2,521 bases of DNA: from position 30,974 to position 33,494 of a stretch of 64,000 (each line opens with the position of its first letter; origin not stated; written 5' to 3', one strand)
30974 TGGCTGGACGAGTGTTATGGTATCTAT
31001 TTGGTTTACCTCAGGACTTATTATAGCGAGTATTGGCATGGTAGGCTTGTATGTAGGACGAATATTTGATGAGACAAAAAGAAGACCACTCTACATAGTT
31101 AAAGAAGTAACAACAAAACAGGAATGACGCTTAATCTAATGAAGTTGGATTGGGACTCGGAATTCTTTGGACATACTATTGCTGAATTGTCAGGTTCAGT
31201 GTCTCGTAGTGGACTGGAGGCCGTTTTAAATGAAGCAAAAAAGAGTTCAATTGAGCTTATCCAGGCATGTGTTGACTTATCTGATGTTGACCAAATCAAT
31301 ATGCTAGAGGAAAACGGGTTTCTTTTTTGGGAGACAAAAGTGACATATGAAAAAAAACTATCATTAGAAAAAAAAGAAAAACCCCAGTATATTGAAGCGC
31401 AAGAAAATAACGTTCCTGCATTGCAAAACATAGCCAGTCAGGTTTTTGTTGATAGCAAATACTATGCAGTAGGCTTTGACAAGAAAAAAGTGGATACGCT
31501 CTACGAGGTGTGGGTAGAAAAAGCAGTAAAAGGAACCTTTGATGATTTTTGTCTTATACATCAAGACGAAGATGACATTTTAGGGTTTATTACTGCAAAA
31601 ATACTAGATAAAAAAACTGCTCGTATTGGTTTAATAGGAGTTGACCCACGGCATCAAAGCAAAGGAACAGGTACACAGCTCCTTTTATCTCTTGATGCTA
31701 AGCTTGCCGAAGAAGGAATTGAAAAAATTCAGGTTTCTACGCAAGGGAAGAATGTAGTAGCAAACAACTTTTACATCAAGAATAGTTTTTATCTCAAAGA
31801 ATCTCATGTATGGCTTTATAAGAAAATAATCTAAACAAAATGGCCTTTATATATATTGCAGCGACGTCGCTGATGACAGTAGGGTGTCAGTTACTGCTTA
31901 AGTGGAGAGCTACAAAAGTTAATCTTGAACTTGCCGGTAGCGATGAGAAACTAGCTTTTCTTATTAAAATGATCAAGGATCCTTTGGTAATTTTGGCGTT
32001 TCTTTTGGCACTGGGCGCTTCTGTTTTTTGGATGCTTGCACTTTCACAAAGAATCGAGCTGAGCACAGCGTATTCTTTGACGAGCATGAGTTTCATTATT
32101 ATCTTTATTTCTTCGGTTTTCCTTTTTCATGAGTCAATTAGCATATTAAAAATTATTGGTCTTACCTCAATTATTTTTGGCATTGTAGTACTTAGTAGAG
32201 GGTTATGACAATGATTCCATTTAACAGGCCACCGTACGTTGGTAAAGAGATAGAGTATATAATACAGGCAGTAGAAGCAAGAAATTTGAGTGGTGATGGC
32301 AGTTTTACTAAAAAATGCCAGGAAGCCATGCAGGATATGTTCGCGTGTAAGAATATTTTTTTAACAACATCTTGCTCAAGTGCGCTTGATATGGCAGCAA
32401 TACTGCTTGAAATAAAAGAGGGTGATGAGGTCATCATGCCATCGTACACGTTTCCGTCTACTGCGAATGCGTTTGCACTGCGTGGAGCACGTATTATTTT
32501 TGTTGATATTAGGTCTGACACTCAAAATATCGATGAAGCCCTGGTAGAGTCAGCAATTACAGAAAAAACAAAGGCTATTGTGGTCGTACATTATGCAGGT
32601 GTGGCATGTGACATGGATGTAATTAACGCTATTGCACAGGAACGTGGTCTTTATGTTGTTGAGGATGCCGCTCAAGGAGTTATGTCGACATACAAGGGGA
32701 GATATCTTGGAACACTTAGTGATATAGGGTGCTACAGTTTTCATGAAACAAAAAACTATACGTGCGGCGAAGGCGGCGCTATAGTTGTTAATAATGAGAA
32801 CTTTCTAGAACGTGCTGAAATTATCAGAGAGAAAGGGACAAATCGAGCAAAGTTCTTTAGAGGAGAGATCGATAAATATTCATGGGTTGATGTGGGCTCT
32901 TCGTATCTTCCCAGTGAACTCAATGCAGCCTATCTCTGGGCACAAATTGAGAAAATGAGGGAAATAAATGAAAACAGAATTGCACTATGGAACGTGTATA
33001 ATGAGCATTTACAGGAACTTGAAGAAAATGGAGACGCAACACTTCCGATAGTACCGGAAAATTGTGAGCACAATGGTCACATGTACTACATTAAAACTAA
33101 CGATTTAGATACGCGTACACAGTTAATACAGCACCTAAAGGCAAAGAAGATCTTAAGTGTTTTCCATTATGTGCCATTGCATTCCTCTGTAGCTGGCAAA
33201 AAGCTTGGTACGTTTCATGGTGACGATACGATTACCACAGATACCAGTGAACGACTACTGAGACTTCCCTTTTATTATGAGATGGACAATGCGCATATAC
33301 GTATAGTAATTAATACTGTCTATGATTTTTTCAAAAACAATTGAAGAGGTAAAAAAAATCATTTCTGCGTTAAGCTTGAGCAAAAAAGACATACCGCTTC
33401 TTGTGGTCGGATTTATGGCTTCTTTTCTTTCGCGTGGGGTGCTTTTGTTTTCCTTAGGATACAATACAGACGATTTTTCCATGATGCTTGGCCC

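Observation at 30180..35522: gtrABC-like polyprenyl-phosphate sugar cassette fused to WecD/WecE: a candidate Fuc4NAc surface-glycan modification system between two tRNAs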

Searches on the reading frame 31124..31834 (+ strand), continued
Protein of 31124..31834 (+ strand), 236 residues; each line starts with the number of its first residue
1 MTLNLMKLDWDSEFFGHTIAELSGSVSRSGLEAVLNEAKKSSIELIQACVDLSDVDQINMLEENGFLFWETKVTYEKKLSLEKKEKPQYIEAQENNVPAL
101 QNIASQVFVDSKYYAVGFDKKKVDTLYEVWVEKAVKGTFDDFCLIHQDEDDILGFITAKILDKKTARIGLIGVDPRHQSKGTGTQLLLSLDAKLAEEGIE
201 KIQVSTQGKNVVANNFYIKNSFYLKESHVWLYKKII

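Call 94: fold_search(model_id=the predicted structure, library=pdb)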
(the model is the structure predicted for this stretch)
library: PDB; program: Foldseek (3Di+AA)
matches with E <= 10: 1435; with E <= 0.001: 548
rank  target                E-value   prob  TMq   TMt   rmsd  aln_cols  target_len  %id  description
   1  2fs5_A                7.6e-20  1.00  0.82  0.87   2.5       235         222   26  Crystal structure of TDP-fucosamine acetyltransferase (WecD)- apo form (released 2006-08-01)
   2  7wx7                  9.0e-13  1.00  0.58  0.50   5.8       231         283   16  complex of a legionella acetyltransferase VipF and COA/ACO (released 2023-02-22)
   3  7wx5                  1.7e-12  1.00  0.62  0.52   5.3       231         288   17  a Legionella acetyltransferase effector VipF (released 2023-02-22)
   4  6wqb                  2.9e-12  1.00  0.68  0.57   4.3       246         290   15  Crystal structure of VipF from Legionella hackeliae in complex with acetyl-CoA (released 2021-11-10)
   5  6wqc                  7.3e-12  1.00  0.66  0.54   4.7       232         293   15  Crystal structure of VipF from Legionella hackeliae in complex with CoA (released 2021-11-10)
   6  3frm_D                7.3e-12  1.00  0.64  0.60   4.7       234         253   15  The crystal structure of a functionally unknown conserved protein from Staphylococcus epidermidis ATCC 12228. (released 2009-01-27)
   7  3frm_C                1.2e-11  1.00  0.63  0.59   5.0       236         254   16  The crystal structure of a functionally unknown conserved protein from Staphylococcus epidermidis ATCC 12228. (released 2009-01-27)
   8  7wx6                  3.4e-11  1.00  0.54  0.49   5.2       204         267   17  A Legionella acetyltransferase VipF (released 2022-09-14)
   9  3frm_A                6.0e-11  1.00  0.65  0.62   4.5       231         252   14  The crystal structure of a functionally unknown conserved protein from Staphylococcus epidermidis ATCC 12228. (released 2009-01-27)
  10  5kf1_A                3.8e-10  1.00  0.56  0.45   6.0       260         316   12  X-ray structure of a glucosamine N-Acetyltransferase from Clostridium acetobutylicum, apo form, pH 5 (released 2016-07-06)
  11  3tt2                  4.3e-10  1.00  0.66  0.51   5.4       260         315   13  Crystal Structure of GCN5-related N-Acetyltransferase from Sphaerobacter thermophilus (released 2011-10-05)
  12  5kgh_A                4.3e-10  1.00  0.57  0.45   6.0       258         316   12  X-ray structure of a glucosamine N-Acetyltransferase from Clostridium acetobutylicum, mutant Y297F (released 2016-07-06)
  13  5kf1_B                5.9e-10  1.00  0.58  0.46   5.6       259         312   11  X-ray structure of a glucosamine N-Acetyltransferase from Clostridium acetobutylicum, apo form, pH 5 (released 2016-07-06)
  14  5kgh_B                6.2e-10  1.00  0.56  0.44   6.3       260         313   11  X-ray structure of a glucosamine N-Acetyltransferase from Clostridium acetobutylicum, mutant Y297F (released 2016-07-06)
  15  5kga_A                6.6e-10  1.00  0.57  0.45   5.7       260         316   12  X-ray structure of a glucosamine N-Acetyltransferase from Clostridium acetobutylicum, mutant D287N, in complex with N- (released 2016-07-06)
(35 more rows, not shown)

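Call 98: list_cluster_members(proteins=[P0153, P0151, P0001, P0180])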
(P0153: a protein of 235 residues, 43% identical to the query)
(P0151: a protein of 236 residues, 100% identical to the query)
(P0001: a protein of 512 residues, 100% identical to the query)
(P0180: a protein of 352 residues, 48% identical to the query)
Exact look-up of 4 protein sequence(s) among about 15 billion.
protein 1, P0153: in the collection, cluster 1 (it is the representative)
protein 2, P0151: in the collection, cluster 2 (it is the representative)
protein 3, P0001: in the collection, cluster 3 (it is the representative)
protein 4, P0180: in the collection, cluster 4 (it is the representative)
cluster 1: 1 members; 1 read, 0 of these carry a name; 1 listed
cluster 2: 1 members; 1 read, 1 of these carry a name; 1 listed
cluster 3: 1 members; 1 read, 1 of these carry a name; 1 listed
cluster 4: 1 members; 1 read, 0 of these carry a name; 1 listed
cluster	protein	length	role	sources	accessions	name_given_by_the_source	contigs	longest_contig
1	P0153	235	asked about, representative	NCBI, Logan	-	-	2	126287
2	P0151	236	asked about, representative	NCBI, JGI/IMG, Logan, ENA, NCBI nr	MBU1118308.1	GNAT family N-acetyltransferase [Patescibacteria group bacterium]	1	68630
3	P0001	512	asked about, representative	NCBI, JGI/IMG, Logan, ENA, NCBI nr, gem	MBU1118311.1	glucosyltransferase domain-containing protein [Patescibacteria group bacterium]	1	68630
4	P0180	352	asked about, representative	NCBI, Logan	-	-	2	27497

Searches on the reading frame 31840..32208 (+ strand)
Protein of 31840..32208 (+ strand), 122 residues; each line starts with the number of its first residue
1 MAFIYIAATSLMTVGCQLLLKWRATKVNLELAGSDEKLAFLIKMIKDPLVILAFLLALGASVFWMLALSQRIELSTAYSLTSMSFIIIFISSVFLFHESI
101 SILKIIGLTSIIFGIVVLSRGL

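Call 5: search_protein_families(library=pfam, proteins=[window:31840-32208:+], max_evalue=0.01)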
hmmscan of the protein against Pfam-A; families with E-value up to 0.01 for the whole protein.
window:31840-32208:+ (122 aa): 3 families
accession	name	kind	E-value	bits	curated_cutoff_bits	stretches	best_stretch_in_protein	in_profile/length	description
PF00892.27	EamA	-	0.00072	20.3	28.2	1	49-119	64-134/135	EamA-like transporter family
PF00893.25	Multi_Drug_Res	-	0.0022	18.9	23.7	1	51-110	32-92/93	Small Multidrug Resistance protein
PF10639.15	TMEM234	-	0.0046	17.5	30.1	1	44-117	38-111/113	Putative transmembrane family 234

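Call 7: search_protein_families(library=ncbifam, proteins=[window:31840-32208:+], max_evalue=0.01)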
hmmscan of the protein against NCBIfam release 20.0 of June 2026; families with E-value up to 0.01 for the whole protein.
window:31840-32208:+ (122 aa): 6 families
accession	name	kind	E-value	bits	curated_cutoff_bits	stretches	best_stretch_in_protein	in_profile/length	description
NF002816.2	PRK02971.1-2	equivalog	8.2e-14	52.1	99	1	10-120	6-118/120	4-amino-4-deoxy-L-arabinose-phosphoundecaprenol flippase subunit ArnF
NF011625.2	PRK15051.1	equivalog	1.5e-08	34.8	92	1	2-119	2-108/111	4-amino-4-deoxy-L-arabinose-phosphoundecaprenol flippase subunit ArnE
NF051482.1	EbrB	exception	2.5e-06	28.1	160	1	60-120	41-103/105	SMR family multidrug efflux transporter EbrB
NF007767.1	PRK10452.1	equivalog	4.3e-06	26.9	122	1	56-121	40-104/120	multidrug/spermidine efflux SMR transporter subunit MdtJ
NF000279.1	qac_SMR_H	exception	0.00023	21.5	205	1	62-119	43-101/107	quaternary ammonium compound efflux SMR transporter QacH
TIGR03340.1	phn_DUF6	hypoth_equivalog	0.0085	15.8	288.15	1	36-118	200-281/281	phosphonate utilization associated putative membrane protein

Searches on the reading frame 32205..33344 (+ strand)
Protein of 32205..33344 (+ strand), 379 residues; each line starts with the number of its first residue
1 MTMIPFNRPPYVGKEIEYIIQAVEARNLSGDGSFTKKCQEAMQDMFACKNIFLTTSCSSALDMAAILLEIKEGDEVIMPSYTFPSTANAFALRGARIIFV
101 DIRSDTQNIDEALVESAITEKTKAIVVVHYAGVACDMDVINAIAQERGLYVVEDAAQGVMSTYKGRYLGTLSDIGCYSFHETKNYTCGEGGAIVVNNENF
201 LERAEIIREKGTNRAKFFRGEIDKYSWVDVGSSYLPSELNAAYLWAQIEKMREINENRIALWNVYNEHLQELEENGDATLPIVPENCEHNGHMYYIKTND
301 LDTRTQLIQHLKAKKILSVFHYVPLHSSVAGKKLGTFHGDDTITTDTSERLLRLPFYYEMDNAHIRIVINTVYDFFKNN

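Call 5: search_protein_families(library=pfam, proteins=[window:32205-33344:+], max_evalue=0.01)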
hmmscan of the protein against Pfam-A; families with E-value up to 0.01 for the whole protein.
window:32205-33344:+ (379 aa): 4 families
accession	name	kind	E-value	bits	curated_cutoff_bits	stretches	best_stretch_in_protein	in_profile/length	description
PF01041.23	DegT_DnrJ_EryC1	-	6.2e-86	289.3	19.8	1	14-372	6-359/360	DegT/DnrJ/EryC1/StrS aminotransferase family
PF00155.27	Aminotran_1_2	-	1.5e-10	41.3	19.7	1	20-156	29-187/361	Aminotransferase class I and II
PF00266.25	Aminotran_5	-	1.4e-08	34.5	21.5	1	37-161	47-182/371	Aminotransferase class-V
PF01053.26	Cys_Met_Meta_PP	-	1.2e-05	24.5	27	1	37-204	56-222/381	Cys/Met metabolism PLP-dependent enzyme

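Call 7: search_protein_families(library=ncbifam, proteins=[window:32205-33344:+], max_evalue=0.01)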
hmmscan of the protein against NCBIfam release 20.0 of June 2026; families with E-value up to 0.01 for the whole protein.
window:32205-33344:+ (379 aa): 39 families (the best 25 are shown)
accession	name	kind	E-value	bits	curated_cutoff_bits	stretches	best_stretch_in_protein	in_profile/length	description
NF008687.0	PRK11706.1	equivalog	1.3e-186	619.8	375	1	3-376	1-374/375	dTDP-4-amino-4,6-dideoxygalactose transaminase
TIGR02379.1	ECA_wecE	subfamily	1.2e-182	606.9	434.85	1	3-376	1-375/376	dTDP-4-amino-4,6-dideoxy-D-glucose transaminase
TIGR03588.1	PseC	equivalog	2.8e-61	207.5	423.5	1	3-374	1-378/380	UDP-4-amino-4,6-dideoxy-N-acetyl-beta-L-altrosamine transaminase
NF008658.2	PRK11658.1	equivalog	3.4e-57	193.8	631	1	3-374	4-375/379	UDP-4-amino-4-deoxy-L-arabinose aminotransferase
TIGR04181.1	NHT_00031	hypoth_equivalog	6.3e-52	176.6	420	1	4-355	1-357/359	LegC family aminotransferase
NF011936.0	PRK15407.1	equivalog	4.8e-43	147.5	423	2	14-211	47-251/440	lipopolysaccharide biosynthesis protein RfbH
TIGR04427.1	PLP_DesI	equivalog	4.4e-37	128.1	650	1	20-370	39-377/390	dTDP-4-dehydro-6-deoxyglucose aminotransferase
NF005817.0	PRK07683.1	equivalog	5.2e-11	41.9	575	1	49-154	90-200/387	aminotransferase A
NF041364.1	GntC_guanitoxin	equivalog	6.8e-10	38.4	415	1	47-155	59-174/356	guanitoxin biosynthesis PLP-dependent (S)-gamma-hydroxy-L-arginine cyclodehydratase GntC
NF004621.0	PRK05957.1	equivalog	4.1e-09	35.7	498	1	40-159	80-204/389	pyridoxal phosphate-dependent aminotransferase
NF004770.0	PRK06108.1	subfamily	2.1e-08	33.4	422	1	39-128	87-177/396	pyridoxal phosphate-dependent aminotransferase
NF005732.0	PRK07550.1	equivalog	3.7e-08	32.8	366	1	35-149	80-200/389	aminotransferase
NF006569.0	PRK09082.1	subfamily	7.6e-08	31.8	420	1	46-154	89-202/386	methionine aminotransferase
NF005816.0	PRK07682.1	equivalog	1.2e-07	30.7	620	1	49-130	91-172/390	aminotransferase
NF006230.0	PRK08363.1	equivalog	3.5e-07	29.4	534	1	47-170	92-220/398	alanine aminotransferase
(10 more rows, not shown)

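Call 13: search_solved_structures(query=window:32205-33341:+, max_evalue=1e-20, show_alignments=1)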
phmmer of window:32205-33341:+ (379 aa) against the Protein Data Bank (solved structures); distinct sequences matched with E-value up to 1e-20: 49.
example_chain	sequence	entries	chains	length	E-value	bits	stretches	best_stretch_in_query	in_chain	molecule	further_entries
4piw_A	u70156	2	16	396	3.2e-151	506.7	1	3-376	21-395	TDP-4-keto-6-deoxy-D-glucose transaminase family protein | dTDP-4-amino-4,6-dideoxygalactose transaminase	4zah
6blg_A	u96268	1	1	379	7.3e-151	505.5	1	2-376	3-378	dTDP-4-amino-4,6-dideoxygalactose transaminase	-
3frk_A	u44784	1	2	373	2.6e-45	158.3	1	14-372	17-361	QdtB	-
1mdo_A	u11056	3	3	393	7.5e-45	156.8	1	3-372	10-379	ArnB aminotransferase | UDP-4-amino-4-deoxy-L-arabinose--oxoglutarate aminotransferase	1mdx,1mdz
7b0m_AAA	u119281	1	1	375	2.8e-44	154.9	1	11-266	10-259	Sugar aminotransferase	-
4oca_A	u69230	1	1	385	5e-44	154.1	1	3-372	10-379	UDP-4-amino-4-deoxy-L-arabinose--oxoglutarate aminotransferase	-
7b0d_A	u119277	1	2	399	8e-44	153.4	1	12-376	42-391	Glutamine--scyllo-inositol transaminase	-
8sng_A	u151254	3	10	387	2.4e-42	148.5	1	3-371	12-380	UDP-4-amino-4-deoxy-L-arabinose--oxoglutarate aminotransferase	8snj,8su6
3bn1_A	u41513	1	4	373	3.9e-41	144.5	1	8-327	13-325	Perosamine synthetase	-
3dr7_A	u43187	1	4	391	4.6e-41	144.3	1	8-327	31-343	Putative perosamine synthetase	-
3dr4_A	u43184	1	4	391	3.1e-40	141.6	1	8-327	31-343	Putative perosamine synthetase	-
2c7t_A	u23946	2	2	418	6.2e-39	137.3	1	29-260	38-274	GLUTAMINE-2-DEOXY-SCYLLO-INOSOSE AMINOTRANSFERASE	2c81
5w71_A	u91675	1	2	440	7.1e-39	137.1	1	29-260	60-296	L-glutamine:2-deoxy-scyllo-inosose aminotransferase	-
5k8b_A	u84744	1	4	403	3.6e-37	131.5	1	34-254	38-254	8-amino-3,8-dideoxy-alpha-D-manno-octulosonate transaminase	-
8vr3_A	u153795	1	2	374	5.2e-37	131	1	15-316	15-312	DegT/DnrJ/EryC1/StrS aminotransferase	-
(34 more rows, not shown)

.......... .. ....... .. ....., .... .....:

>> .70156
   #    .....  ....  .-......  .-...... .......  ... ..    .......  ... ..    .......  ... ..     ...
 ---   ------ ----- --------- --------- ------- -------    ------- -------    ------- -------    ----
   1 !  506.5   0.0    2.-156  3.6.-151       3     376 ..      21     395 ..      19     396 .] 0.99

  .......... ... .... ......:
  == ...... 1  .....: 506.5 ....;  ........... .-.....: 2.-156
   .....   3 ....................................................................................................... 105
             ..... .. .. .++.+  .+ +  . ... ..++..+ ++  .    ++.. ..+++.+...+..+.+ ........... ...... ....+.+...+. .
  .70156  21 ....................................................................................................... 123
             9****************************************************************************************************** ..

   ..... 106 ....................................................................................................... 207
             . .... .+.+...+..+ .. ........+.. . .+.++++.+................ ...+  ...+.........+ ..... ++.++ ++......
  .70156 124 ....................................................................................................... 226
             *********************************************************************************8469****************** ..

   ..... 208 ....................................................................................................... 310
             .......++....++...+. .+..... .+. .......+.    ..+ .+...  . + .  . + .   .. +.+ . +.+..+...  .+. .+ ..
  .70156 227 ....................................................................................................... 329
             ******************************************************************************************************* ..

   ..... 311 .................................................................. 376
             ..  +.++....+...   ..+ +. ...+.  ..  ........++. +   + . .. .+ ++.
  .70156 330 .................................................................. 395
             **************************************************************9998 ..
